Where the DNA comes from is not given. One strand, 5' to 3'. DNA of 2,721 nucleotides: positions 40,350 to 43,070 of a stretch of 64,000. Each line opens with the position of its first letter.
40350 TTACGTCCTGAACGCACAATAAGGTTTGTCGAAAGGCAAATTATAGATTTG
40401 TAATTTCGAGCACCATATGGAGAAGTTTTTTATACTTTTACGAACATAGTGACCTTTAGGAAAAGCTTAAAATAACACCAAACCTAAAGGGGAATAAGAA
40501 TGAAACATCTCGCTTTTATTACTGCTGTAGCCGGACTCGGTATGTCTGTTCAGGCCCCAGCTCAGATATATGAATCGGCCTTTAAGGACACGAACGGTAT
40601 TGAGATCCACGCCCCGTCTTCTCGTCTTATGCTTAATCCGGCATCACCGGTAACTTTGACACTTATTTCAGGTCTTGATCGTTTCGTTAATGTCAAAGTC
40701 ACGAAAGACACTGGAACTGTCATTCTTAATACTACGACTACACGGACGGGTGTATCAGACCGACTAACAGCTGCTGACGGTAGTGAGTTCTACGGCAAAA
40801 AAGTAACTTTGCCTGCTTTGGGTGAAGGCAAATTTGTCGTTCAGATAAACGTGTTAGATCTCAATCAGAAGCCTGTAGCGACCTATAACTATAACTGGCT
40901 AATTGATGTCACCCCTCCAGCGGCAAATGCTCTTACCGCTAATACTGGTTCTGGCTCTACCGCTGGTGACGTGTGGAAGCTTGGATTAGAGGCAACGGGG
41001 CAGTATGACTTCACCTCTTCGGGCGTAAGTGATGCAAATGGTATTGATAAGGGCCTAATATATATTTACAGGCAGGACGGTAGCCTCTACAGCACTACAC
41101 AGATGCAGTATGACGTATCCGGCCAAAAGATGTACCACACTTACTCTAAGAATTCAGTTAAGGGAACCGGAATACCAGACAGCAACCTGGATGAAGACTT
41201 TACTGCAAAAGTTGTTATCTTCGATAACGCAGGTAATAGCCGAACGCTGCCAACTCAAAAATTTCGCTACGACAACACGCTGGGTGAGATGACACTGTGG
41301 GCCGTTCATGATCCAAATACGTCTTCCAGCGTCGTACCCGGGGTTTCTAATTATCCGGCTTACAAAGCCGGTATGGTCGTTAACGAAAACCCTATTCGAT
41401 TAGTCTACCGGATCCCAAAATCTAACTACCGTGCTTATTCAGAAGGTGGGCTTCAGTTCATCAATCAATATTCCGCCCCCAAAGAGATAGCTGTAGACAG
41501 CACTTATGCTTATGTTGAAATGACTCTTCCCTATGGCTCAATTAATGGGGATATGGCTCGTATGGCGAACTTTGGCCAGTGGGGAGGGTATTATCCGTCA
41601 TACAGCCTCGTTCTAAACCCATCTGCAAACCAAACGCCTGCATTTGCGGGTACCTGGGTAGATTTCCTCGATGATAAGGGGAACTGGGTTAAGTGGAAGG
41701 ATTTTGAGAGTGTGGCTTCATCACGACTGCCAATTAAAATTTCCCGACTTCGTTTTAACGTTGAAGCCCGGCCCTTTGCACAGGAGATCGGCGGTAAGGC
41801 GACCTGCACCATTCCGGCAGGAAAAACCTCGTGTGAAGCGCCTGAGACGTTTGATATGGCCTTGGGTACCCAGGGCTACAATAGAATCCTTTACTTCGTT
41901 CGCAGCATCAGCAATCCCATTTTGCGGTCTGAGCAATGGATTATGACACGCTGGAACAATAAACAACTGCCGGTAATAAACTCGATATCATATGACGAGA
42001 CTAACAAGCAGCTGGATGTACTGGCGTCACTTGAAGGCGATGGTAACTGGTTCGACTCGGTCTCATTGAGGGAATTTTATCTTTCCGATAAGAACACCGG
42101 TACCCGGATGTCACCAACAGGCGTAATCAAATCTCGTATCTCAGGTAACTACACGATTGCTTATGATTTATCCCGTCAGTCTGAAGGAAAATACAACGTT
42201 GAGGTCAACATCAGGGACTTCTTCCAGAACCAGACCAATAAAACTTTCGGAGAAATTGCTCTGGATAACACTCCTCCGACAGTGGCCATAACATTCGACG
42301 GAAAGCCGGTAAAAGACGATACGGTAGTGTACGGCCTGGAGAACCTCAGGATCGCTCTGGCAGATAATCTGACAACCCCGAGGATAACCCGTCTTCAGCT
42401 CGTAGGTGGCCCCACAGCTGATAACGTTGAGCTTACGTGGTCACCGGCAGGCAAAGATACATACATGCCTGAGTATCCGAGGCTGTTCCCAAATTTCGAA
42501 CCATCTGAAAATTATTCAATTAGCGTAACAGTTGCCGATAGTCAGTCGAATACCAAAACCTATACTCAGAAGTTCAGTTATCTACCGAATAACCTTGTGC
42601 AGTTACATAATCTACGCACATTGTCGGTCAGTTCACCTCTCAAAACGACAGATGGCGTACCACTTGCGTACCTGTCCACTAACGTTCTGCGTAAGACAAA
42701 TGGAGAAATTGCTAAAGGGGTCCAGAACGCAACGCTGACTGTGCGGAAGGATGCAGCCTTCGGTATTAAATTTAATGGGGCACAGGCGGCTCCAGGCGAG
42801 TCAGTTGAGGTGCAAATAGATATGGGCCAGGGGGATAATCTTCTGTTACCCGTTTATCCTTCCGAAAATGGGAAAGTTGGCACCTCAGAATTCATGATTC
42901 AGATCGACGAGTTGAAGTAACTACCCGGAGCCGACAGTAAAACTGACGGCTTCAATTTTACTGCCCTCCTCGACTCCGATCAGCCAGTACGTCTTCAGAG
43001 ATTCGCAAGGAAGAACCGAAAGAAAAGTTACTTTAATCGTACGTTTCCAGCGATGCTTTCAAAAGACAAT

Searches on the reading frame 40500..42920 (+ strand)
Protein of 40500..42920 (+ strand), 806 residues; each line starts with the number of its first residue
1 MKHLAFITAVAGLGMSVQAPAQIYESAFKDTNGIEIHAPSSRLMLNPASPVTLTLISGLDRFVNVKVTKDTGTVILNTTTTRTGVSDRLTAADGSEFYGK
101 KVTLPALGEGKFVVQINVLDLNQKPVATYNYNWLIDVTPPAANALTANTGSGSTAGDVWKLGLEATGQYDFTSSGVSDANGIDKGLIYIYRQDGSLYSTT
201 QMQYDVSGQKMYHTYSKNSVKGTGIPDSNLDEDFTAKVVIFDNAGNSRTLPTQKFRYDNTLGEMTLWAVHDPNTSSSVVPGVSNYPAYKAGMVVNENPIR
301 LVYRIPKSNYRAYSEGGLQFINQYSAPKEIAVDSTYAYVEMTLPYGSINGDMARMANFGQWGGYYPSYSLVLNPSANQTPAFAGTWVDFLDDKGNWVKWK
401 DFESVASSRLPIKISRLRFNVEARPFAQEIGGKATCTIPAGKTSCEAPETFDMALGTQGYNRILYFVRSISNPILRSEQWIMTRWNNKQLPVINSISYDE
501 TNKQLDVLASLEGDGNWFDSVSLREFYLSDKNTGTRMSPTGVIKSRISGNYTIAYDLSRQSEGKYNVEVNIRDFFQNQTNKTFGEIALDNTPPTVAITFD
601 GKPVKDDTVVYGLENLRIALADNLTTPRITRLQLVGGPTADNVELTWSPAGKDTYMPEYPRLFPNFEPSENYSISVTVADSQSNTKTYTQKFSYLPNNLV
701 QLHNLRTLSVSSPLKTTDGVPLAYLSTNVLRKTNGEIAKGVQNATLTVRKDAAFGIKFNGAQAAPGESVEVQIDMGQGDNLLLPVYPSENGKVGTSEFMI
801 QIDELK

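Call 7: search_protein_families(library=pfam, proteins=[window:40500-42920:+], max_evalue=0.01)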
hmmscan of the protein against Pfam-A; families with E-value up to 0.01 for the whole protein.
window:40500-42920:+ (806 aa): 3 families
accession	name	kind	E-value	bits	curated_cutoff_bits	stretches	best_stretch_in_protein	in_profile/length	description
PF13750.12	Big_3_3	-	2.4e-65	219.5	27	1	549-705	1-157/157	Bacterial Ig-like domain (group 3)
PF12245.14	Big_3_2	-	1.1e-27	97.1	23.3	1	139-259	1-122/122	Bacterial Ig-like domain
PF13752.12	DUF4165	-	3.4e-14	53.3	25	1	21-138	3-121/121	Domain of unknown function (DUF4165)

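Call 26: search_dna_similar(query=window:40500-42917:+, collection=plasmids, mode=protein, max_rows=60, rows=spread)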
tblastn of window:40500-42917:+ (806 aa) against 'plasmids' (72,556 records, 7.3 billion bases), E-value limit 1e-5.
Records with a match: 3058; places in all: 7662; records where one place covers at least 80% of the query: 2762.
Best place of each record, by identity: >=99% 1078; 95-99% 18; 90-95% 1; 80-90% 2; 60-80% 280; <60% 1679.
By first word of the organism name: Klebsiella 926; Escherichia 768; Salmonella 564; Enterobacter 333; Citrobacter 137; Vibrio 67; Providencia 51; Raoultella 30; Aeromonas 30; Pseudomonas 19; and 28 more.
By predicted mobility (MOB-suite, as given by PLSDB): conjugative 2740; non-mobilizable 257; mobilizable 61.
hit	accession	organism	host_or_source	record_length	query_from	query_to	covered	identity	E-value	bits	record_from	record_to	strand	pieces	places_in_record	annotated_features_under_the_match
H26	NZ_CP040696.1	Citrobacter freundii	Rabbit,single culture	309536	1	806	100%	100.0%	0e+0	1636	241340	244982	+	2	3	Ig-like domain-containing protein | IS3 family transposase | DUF4165 domain-containing protein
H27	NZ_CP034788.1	Escherichia coli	cell culture,chicken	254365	1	806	100%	100.0%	0e+0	1627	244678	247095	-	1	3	Ig-like domain-containing protein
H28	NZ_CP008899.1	Enterobacter hormaechei subsp. hoffmannii ECNIH3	tracheal aspirate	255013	1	806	100%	100.0%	0e+0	1627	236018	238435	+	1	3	Ig-like domain-containing protein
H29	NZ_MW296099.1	Escherichia coli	-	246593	1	806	100%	100.0%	0e+0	1627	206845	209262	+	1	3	Ig-like domain-containing protein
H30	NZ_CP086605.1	Escherichia fergusonii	culture,cecal contents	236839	1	806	100%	100.0%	0e+0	1627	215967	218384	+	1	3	Ig-like domain-containing protein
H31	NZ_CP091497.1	Enterobacter cloacae complex sp. ECL404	cell culture,Drainage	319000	1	806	100%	100.0%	0e+0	1627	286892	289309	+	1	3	Ig-like domain-containing protein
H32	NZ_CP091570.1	Salmonella enterica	Homo sapiens,stool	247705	1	806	100%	100.0%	0e+0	1627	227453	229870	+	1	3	Ig-like domain-containing protein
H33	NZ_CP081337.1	Klebsiella pneumoniae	Homo sapiens,Plasmid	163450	1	806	100%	100.0%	0e+0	1627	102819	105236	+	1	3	Ig-like domain-containing protein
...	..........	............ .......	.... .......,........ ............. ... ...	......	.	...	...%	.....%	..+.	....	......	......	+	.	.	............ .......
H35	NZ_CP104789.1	Escherichia coli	bacteria,swine faeces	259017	1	806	100%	100.0%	0e+0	1627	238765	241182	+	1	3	Ig-like domain-containing protein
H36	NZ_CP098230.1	Escherichia coli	bovine,whole organism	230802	1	806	100%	100.0%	0e+0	1627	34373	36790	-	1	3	Ig-like domain-containing protein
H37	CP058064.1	Escherichia coli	culture,Pooled pig faecal samples ...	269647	1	806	100%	100.0%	0e+0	1627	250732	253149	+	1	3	DUF4165 domain-containing protein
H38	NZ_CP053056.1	Salmonella enterica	swine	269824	1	806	100%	100.0%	0e+0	1627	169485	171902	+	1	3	Ig-like domain-containing protein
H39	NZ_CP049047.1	Enterobacter hormaechei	Homo sapiens,single culture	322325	1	806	100%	100.0%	0e+0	1627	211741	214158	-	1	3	Ig-like domain-containing protein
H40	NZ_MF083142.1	Citrobacter freundii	-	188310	1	806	100%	100.0%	0e+0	1627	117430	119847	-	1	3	Ig-like domain-containing protein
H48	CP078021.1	Citrobacter freundii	whole organism,washroom sink in ...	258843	1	806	100%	74.4%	0e+0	1236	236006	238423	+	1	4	DUF4165 domain-containing protein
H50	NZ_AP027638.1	Escherichia coli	Homo sapiens,whole organism,feces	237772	1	806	68%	69.9%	3e-116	751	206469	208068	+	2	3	Ig-like domain-containing protein | hypothetical protein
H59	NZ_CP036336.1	Klebsiella pneumoniae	Homo sapiens,blood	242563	3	805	100%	35.7%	8e-140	464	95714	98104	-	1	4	Ig-like domain-containing protein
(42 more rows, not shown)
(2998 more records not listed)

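Call 27: get_annotated_region(hit=H48, flank=12000)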
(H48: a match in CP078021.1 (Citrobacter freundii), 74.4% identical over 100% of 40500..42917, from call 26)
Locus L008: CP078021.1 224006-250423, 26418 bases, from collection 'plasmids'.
description: Citrobacter freundii strain CF_324 plasmid pCF_324-2, complete sequence
organism: Citrobacter freundii (NCBI taxid 546)
taxonomy: Bacteria; Pseudomonadota; Gammaproteobacteria; Enterobacterales; Enterobacteriaceae; Citrobacter; Citrobacter freundii
host: -; source: whole organism,washroom sink in hospital intensive care unit; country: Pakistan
typing (MOB-suite, as given by PLSDB): conjugative; replicon IncHI1B; relaxase MOBH; mating-pair formation MPF_F
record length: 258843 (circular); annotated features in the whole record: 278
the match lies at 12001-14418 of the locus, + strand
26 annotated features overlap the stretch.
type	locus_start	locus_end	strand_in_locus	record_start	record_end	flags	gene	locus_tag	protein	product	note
CDS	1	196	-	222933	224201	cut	-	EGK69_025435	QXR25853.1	site-specific DNA-methyltransferase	-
CDS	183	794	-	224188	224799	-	-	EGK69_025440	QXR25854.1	hypothetical protein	-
CDS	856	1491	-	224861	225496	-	-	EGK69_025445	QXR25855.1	hypothetical protein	-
CDS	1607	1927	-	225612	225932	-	-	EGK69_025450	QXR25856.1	hypothetical protein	-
CDS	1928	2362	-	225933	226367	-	-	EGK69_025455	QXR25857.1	hypothetical protein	-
CDS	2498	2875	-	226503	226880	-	-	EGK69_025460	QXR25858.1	hypothetical protein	-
CDS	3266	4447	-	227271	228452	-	-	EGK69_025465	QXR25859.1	flavin reductase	-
CDS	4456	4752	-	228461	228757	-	-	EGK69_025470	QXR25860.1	type II toxin-antitoxin system RelE/ParE family toxin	-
CDS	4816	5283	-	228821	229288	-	-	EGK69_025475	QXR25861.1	hypothetical protein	-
CDS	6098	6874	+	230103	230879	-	-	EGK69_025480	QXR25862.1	hypothetical protein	-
CDS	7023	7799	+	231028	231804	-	-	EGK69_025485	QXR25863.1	hypothetical protein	-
CDS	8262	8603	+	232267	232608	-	-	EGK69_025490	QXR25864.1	hypothetical protein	-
CDS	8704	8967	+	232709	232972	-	-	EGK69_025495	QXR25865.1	hypothetical protein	-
CDS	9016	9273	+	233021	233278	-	-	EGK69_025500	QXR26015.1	hypothetical protein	-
CDS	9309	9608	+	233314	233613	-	-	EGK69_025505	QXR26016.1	hypothetical protein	-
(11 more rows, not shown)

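Call 28: get_annotated_region(hit=H50, flank=12000)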
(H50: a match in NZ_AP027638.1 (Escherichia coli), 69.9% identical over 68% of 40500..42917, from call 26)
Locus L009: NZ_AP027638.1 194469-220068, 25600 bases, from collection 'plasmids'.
description: Escherichia coli strain PSJ-23 plasmid pPSJ-23_1, complete sequence
organism: Escherichia coli (NCBI taxid 562)
taxonomy: Bacteria; Pseudomonadota; Gammaproteobacteria; Enterobacterales; Enterobacteriaceae; Escherichia; Escherichia coli
host: -; source: Homo sapiens,whole organism,feces; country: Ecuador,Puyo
typing (MOB-suite, as given by PLSDB): conjugative; replicon IncHI1A; relaxase MOBH; mating-pair formation MPF_F
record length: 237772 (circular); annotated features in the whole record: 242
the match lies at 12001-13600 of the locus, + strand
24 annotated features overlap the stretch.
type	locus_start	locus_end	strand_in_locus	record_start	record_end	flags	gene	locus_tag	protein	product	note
CDS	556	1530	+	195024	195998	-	-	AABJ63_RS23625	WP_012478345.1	IS30-like element ISApl1 family transposase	GO:0006313 - DNA transposition [Evidence IEA]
CDS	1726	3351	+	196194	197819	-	-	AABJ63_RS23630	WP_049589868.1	phosphoethanolamine--lipid A transferase MCR-1.1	-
predicted_resistance_gene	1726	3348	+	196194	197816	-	mcr-1.1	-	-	phosphoethanolamine--lipid A transferase MCR-1.1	predicted by amrfinderplus; class COLISTIN; identity 100.0%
CDS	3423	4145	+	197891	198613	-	-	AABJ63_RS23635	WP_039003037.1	PAP2 family protein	-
CDS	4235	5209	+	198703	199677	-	-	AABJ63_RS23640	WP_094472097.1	IS30-like element ISApl1 family transposase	GO:0006313 - DNA transposition [Evidence IEA]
CDS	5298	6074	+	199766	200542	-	-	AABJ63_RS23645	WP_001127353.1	hypothetical protein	-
CDS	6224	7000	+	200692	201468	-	-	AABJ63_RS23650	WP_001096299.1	hypothetical protein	-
CDS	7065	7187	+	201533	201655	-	-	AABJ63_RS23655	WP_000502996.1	hypothetical protein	-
CDS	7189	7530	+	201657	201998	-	-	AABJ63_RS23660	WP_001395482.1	hypothetical protein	-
CDS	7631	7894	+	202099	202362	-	-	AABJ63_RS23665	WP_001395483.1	hypothetical protein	-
CDS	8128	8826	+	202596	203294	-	-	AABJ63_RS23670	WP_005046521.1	hypothetical protein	-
CDS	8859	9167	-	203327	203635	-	-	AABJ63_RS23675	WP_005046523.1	hypothetical protein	-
CDS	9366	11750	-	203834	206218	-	-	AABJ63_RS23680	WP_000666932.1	Ig-like domain-containing protein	-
CDS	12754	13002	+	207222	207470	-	-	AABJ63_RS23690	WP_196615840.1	hypothetical protein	-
CDS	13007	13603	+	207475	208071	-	-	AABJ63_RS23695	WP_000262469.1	Ig-like domain-containing protein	-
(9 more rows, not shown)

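Call 66: get_annotated_region(hit=H59, flank=14000)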
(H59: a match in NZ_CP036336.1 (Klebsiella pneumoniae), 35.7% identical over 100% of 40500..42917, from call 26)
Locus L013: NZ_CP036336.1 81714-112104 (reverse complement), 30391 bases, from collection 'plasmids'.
description: Klebsiella pneumoniae strain BP327 plasmid pIncHIB, complete sequence
organism: Klebsiella pneumoniae (NCBI taxid 573)
taxonomy: Bacteria; Pseudomonadota; Gammaproteobacteria; Enterobacterales; Enterobacteriaceae; Klebsiella; Klebsiella pneumoniae
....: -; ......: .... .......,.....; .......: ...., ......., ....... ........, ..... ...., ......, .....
typing (MOB-suite, as given by PLSDB): conjugative; replicon IncHI1B,rep_cluster_1254; relaxase MOBH; mating-pair formation MPF_F
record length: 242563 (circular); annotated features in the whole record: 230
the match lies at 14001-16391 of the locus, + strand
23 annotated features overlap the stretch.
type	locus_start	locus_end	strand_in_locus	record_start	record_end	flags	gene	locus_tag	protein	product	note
CDS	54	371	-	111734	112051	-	-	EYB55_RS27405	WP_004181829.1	DUF3846 domain-containing protein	-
CDS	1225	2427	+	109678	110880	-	-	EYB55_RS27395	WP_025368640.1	type II restriction endonuclease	GO:0009307 - DNA restriction-modification system [Evidence IEA]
CDS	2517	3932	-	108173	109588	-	-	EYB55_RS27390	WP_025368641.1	DNA cytosine methyltransferase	-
CDS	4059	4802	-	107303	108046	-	dnaC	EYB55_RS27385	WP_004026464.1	DNA replication protein DnaC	-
CDS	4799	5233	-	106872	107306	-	-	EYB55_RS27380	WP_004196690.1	hypothetical protein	-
CDS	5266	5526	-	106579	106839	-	-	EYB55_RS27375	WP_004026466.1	hypothetical protein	-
CDS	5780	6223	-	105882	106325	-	-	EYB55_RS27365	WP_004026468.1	hypothetical protein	-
CDS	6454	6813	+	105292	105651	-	-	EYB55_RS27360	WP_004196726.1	hypothetical protein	-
CDS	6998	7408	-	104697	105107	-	-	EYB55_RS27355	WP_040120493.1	hypothetical protein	-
CDS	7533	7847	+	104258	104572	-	-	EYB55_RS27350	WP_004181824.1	hypothetical protein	-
CDS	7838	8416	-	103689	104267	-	-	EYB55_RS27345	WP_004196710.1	HNH endonuclease signature motif containing protein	-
CDS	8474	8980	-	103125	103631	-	-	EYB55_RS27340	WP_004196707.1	hypothetical protein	-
CDS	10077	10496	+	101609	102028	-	-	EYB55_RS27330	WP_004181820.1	hypothetical protein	-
CDS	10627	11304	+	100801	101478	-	-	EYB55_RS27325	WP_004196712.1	PIN domain-containing protein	-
CDS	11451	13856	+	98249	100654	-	-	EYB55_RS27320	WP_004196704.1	Ig-like domain-containing protein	-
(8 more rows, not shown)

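Call 70: search_protein_families(library=padloc, proteins=[window:40500-42917:+], max_evalue=0.001)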
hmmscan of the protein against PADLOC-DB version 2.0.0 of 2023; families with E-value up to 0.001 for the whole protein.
window:40500-42917:+ (806 aa): 0 families
